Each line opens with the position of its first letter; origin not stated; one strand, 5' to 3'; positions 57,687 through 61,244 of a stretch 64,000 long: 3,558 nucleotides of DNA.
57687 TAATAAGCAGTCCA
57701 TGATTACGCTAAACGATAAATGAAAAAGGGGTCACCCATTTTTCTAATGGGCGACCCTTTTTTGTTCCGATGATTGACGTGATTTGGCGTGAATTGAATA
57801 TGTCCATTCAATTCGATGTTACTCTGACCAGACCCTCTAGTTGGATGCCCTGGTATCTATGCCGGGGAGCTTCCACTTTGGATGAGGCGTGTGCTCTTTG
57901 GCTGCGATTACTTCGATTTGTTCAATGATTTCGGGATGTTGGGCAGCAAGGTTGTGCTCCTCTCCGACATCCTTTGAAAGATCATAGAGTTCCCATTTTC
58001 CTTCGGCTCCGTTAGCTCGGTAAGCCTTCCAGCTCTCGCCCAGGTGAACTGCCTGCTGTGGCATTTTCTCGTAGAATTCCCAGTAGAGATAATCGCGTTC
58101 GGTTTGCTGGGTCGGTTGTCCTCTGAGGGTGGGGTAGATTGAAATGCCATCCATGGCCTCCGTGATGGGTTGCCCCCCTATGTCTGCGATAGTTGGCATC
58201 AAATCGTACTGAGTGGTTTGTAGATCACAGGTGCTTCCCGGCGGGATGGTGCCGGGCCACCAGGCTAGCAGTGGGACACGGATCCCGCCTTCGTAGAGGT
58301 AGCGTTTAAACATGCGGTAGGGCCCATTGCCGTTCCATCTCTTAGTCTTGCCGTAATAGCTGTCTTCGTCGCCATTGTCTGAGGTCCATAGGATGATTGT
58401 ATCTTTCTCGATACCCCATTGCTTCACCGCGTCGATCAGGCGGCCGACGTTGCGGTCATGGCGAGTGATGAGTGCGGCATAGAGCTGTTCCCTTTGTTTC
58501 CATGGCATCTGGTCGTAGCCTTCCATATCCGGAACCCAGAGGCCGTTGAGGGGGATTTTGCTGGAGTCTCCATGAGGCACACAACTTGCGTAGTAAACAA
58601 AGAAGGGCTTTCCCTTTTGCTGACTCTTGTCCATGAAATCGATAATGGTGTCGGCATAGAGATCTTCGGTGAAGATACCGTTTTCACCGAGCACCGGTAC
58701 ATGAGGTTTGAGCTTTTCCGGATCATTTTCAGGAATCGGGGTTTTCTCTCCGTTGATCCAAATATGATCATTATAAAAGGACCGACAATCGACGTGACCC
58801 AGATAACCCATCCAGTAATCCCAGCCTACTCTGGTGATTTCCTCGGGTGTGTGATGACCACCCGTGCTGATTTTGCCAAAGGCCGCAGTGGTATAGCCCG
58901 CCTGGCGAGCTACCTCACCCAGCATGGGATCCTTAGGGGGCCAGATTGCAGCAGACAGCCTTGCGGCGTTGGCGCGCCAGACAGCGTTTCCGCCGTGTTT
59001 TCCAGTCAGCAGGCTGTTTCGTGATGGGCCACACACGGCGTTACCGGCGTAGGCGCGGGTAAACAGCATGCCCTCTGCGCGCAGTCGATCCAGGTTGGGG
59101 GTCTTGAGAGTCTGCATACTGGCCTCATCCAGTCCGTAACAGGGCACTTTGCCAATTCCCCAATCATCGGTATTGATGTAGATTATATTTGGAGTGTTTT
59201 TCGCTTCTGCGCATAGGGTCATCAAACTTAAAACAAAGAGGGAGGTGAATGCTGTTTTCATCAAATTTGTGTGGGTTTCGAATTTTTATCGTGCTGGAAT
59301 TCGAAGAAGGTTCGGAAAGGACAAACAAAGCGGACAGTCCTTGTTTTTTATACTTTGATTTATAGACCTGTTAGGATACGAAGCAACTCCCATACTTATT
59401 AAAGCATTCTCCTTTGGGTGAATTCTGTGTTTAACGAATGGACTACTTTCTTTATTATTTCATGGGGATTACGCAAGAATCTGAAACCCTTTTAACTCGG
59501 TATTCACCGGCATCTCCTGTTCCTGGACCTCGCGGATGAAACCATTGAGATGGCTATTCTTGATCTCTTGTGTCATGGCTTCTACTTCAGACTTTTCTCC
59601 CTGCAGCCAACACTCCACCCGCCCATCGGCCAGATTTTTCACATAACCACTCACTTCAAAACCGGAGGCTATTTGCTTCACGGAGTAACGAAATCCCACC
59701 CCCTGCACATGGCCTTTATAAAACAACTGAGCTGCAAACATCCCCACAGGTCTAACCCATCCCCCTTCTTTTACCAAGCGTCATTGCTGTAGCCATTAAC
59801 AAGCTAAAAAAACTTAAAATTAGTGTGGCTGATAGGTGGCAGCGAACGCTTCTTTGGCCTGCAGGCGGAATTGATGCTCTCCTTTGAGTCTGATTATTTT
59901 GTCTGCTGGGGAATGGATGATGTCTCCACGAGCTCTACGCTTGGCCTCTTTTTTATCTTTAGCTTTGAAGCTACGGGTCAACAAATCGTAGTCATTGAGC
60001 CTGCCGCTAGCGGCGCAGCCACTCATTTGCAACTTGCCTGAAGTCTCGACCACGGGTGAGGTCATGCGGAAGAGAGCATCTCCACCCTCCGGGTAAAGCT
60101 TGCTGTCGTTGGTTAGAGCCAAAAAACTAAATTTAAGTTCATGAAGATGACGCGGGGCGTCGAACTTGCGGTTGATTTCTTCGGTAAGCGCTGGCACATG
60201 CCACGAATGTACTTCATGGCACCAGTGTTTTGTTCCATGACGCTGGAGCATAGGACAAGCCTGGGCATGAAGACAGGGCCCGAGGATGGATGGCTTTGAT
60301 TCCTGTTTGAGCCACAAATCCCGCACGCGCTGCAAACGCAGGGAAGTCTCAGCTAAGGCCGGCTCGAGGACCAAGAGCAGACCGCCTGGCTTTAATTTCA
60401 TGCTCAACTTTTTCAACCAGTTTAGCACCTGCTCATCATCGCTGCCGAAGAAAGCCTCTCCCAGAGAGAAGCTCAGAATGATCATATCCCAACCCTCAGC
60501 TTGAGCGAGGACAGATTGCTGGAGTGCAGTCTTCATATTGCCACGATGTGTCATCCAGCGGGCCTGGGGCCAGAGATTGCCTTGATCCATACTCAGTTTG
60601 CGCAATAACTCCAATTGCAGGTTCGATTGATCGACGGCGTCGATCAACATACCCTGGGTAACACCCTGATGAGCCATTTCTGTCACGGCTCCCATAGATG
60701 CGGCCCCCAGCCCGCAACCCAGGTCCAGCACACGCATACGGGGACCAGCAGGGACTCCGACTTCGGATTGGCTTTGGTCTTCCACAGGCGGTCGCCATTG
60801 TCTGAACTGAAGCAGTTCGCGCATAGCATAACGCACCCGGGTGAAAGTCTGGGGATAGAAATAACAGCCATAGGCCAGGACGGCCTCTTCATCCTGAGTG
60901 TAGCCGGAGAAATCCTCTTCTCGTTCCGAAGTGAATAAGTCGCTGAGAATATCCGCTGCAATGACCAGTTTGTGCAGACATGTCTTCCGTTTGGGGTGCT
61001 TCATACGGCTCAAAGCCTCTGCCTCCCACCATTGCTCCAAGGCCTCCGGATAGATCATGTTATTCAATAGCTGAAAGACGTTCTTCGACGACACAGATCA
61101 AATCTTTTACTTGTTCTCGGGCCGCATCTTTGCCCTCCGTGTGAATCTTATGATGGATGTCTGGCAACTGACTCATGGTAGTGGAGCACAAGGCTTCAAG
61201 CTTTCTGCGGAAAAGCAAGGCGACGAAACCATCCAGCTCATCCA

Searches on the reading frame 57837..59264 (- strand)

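Call 55: search_protein_families(library=pfam, proteins=[window:57837-59264:-], max_evalue=0.0001)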
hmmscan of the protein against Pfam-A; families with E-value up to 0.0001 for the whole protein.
window:57837-59264:- (475 aa): 2 families
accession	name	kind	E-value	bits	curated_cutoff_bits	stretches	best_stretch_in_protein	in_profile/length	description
PF00884.28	Sulfatase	-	8.3e-40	137.4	25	1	25-363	1-299/301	Sulfatase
PF16347.10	SGSH_C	-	9.1e-19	68.6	29.3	1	318-443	5-135/154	N-sulphoglucosamine sulphohydrolase, C-terminal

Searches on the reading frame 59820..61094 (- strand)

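Call 55: search_protein_families(library=pfam, proteins=[window:59820-61094:-], max_evalue=0.0001)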
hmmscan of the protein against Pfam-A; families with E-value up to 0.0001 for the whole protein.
window:59820-61094:- (424 aa): 2 families
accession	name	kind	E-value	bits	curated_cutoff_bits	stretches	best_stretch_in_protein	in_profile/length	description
PF09243.16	Rsm22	-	7.7e-14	52.2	23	1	121-391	37-272/275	Mitochondrial small ribosomal subunit Rsm22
PF13489.12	Methyltransf_23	-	1.8e-05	25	27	1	116-259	20-131/164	Methyltransferase domain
